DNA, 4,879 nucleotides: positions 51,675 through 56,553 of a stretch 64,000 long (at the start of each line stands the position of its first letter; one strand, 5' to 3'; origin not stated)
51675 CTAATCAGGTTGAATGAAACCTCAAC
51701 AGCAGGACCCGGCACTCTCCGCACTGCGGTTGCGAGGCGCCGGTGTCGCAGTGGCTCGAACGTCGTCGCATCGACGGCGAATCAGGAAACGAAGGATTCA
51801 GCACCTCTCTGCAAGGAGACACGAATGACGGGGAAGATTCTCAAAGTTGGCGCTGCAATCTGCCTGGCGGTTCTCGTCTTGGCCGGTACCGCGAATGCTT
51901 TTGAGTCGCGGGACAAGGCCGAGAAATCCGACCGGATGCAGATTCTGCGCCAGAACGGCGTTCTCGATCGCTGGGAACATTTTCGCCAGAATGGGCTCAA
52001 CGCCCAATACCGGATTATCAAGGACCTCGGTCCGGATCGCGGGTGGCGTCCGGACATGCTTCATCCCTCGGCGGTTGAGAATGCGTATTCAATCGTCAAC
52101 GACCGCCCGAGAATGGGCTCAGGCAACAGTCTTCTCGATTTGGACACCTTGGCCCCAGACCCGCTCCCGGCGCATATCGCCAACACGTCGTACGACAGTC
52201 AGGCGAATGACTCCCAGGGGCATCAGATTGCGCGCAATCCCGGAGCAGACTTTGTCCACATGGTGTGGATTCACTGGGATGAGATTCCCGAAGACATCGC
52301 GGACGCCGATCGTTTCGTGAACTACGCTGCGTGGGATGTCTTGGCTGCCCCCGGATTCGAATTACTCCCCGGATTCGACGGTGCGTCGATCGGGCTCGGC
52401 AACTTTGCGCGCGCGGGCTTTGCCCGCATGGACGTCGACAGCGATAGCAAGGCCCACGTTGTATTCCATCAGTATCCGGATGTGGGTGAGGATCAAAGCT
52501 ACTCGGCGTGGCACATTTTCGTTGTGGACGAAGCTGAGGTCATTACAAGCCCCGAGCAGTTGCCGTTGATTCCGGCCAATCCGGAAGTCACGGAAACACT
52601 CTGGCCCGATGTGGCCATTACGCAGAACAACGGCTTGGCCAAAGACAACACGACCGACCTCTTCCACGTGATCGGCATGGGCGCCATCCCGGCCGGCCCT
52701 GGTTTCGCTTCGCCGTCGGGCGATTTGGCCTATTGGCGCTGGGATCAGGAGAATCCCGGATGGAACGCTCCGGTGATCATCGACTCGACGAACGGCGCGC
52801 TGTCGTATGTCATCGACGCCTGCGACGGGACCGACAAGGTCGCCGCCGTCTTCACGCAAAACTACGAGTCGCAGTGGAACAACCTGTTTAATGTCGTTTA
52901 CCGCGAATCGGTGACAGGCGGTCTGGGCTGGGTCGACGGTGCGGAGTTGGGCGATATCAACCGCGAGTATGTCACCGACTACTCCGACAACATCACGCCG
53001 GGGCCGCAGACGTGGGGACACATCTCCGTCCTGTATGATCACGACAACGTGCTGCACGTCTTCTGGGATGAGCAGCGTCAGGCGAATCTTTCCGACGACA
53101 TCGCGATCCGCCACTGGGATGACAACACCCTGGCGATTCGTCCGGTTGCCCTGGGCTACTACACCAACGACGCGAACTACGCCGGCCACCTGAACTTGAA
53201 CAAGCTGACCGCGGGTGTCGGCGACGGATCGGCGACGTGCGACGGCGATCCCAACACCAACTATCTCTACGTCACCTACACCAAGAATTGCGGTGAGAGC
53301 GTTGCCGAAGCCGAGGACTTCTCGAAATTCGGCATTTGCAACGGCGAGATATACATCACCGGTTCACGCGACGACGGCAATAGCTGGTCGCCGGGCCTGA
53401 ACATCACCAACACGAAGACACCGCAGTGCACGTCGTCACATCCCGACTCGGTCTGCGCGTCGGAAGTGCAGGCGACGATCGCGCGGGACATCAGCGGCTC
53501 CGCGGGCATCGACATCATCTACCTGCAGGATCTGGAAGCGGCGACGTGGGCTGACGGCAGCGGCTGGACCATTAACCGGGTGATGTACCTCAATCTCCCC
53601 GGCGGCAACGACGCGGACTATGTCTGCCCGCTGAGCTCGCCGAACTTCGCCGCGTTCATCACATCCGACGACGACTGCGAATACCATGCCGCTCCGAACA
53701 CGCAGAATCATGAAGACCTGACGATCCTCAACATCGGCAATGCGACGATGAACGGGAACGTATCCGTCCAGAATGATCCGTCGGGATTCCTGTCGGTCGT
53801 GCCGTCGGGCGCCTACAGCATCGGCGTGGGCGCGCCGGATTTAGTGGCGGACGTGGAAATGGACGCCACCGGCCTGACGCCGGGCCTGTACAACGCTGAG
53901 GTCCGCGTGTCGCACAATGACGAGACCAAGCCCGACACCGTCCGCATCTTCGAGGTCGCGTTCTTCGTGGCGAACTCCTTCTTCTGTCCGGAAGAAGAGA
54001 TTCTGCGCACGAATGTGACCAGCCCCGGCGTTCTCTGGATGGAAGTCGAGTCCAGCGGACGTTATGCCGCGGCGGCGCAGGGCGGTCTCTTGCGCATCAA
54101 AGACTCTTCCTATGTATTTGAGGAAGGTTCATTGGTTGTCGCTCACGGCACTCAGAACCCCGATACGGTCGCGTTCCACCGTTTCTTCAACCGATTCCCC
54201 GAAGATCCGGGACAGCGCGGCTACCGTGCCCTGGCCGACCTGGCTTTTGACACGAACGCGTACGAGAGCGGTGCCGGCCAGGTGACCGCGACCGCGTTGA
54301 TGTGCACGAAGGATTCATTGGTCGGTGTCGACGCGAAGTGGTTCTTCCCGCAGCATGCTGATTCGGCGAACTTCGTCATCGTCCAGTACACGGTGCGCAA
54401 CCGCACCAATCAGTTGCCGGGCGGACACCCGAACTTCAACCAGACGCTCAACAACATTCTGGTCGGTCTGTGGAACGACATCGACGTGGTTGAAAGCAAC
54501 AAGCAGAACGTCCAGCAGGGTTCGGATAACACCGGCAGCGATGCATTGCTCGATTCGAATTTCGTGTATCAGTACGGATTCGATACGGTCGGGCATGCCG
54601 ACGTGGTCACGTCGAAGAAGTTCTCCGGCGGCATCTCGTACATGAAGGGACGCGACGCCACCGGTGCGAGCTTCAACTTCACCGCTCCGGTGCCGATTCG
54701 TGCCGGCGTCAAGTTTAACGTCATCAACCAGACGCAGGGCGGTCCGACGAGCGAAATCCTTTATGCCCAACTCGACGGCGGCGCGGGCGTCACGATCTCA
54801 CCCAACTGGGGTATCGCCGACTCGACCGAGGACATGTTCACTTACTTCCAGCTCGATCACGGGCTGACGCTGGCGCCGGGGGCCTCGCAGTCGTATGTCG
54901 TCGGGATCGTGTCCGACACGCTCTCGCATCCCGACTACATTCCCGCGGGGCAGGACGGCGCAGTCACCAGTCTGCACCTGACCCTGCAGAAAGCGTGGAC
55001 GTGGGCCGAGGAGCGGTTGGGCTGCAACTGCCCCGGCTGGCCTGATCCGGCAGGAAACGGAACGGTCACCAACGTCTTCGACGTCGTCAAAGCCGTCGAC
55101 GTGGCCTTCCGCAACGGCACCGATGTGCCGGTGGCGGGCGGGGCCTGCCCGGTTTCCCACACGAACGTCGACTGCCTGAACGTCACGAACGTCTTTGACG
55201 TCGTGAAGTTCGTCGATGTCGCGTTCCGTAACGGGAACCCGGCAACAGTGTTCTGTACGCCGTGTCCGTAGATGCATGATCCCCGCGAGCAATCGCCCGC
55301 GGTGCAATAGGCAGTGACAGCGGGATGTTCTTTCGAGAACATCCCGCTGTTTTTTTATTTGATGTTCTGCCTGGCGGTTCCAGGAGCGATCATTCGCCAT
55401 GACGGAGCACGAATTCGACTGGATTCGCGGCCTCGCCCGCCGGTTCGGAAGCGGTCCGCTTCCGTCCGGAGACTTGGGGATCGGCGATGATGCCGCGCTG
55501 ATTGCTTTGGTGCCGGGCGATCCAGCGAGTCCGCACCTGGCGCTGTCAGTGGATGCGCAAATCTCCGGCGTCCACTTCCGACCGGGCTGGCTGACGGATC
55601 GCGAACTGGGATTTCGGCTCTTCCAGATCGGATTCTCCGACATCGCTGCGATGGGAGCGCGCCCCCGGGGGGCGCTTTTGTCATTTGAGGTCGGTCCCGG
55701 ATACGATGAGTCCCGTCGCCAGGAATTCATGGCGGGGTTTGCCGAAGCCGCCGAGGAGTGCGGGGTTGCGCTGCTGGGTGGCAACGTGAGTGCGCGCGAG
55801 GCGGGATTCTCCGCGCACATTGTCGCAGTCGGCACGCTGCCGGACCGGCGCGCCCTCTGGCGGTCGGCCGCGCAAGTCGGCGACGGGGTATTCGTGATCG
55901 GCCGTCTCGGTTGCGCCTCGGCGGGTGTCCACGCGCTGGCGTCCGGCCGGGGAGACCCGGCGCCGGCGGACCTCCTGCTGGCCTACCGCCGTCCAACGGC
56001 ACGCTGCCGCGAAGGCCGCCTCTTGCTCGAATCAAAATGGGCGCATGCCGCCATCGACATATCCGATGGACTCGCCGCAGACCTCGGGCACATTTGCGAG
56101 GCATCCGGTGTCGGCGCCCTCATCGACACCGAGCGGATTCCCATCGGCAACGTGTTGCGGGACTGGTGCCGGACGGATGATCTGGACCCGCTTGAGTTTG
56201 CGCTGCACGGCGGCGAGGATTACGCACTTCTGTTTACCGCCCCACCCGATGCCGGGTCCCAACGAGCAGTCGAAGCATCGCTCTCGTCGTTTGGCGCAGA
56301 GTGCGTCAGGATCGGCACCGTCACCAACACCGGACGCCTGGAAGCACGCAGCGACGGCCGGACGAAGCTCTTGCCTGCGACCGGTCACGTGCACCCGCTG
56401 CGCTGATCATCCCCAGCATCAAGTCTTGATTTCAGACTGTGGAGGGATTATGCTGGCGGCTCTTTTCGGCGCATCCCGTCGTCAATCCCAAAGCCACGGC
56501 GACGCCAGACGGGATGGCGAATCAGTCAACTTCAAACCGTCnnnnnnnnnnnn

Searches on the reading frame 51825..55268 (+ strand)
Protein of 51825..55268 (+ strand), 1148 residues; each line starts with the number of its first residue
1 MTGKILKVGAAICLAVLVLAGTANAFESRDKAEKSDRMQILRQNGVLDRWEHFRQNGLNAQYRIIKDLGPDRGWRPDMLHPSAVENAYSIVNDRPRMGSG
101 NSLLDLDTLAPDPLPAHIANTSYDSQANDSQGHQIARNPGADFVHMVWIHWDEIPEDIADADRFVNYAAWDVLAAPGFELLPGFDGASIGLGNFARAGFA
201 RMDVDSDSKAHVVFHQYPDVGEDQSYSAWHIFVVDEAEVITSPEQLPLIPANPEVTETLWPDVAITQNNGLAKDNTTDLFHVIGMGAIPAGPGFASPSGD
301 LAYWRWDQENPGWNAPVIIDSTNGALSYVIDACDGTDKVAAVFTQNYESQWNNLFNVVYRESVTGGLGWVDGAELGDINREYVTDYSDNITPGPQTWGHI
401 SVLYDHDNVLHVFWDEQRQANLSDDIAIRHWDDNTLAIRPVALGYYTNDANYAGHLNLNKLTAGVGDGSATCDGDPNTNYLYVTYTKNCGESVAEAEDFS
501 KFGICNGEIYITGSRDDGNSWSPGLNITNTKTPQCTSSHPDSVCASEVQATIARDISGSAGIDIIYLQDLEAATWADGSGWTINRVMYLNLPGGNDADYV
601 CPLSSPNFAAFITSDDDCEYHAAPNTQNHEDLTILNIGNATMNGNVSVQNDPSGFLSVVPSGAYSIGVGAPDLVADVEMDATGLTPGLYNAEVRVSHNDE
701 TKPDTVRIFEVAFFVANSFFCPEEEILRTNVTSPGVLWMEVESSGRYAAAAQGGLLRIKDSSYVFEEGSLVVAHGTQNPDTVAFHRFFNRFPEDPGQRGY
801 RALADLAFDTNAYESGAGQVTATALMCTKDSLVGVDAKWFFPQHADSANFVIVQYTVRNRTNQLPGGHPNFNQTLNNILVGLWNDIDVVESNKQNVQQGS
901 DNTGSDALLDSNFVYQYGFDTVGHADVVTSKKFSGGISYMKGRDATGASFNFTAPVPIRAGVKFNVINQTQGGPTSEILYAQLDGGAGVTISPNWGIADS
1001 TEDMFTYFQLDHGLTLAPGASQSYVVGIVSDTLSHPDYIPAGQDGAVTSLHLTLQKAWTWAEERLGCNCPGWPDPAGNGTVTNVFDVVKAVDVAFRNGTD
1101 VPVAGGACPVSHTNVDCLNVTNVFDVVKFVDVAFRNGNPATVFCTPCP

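Call 3: search_protein_families(library=pfam, proteins=[window:51825-55268:+], max_evalue=10)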
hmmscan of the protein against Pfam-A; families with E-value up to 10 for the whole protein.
window:51825-55268:+ (1148 aa): 1 family
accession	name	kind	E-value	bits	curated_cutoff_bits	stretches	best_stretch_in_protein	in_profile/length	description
PF22839.2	DUF7015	-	0.033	14.8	35.2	1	421-495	14-94/100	Domain of unknown function (DUF7015)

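Call 6: search_protein_families(library=ncbifam, proteins=[window:51825-55268:+], max_evalue=10)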
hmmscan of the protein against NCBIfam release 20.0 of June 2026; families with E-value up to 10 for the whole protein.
window:51825-55268:+ (1148 aa): 0 families

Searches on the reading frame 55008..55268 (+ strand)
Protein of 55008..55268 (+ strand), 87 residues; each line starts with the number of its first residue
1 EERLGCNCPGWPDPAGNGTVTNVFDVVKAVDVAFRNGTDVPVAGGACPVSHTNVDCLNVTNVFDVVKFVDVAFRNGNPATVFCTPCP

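Call 3: search_protein_families(library=pfam, proteins=[window:55008-55268:+], max_evalue=10)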
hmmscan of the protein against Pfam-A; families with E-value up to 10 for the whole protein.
seq(87 aa): 1 family
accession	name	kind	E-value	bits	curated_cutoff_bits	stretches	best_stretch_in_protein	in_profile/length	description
PF16468.10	DUF5049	-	0.71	10.3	28.7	0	19-37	16-34/57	Domain of unknown function (DUF5049)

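Call 6: search_protein_families(library=ncbifam, proteins=[window:55008-55268:+], max_evalue=10)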
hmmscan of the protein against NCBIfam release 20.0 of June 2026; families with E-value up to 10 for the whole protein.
seq(87 aa): 0 families

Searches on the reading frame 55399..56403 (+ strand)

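Call 39: search_protein_families(library=pfam, proteins=[window:55399-56403:+], max_evalue=0.001)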
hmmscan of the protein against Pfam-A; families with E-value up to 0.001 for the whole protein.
window:55399-56403:+ (335 aa): 2 families
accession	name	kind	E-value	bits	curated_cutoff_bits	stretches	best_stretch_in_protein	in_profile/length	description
PF00586.29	AIRS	-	3e-19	69.9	24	1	29-146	1-111/112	AIR synthase related protein, N-terminal domain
PF02769.27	AIRS_C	-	4.4e-13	50.1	23.1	1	159-316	1-153/156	AIR synthase related protein, C-terminal domain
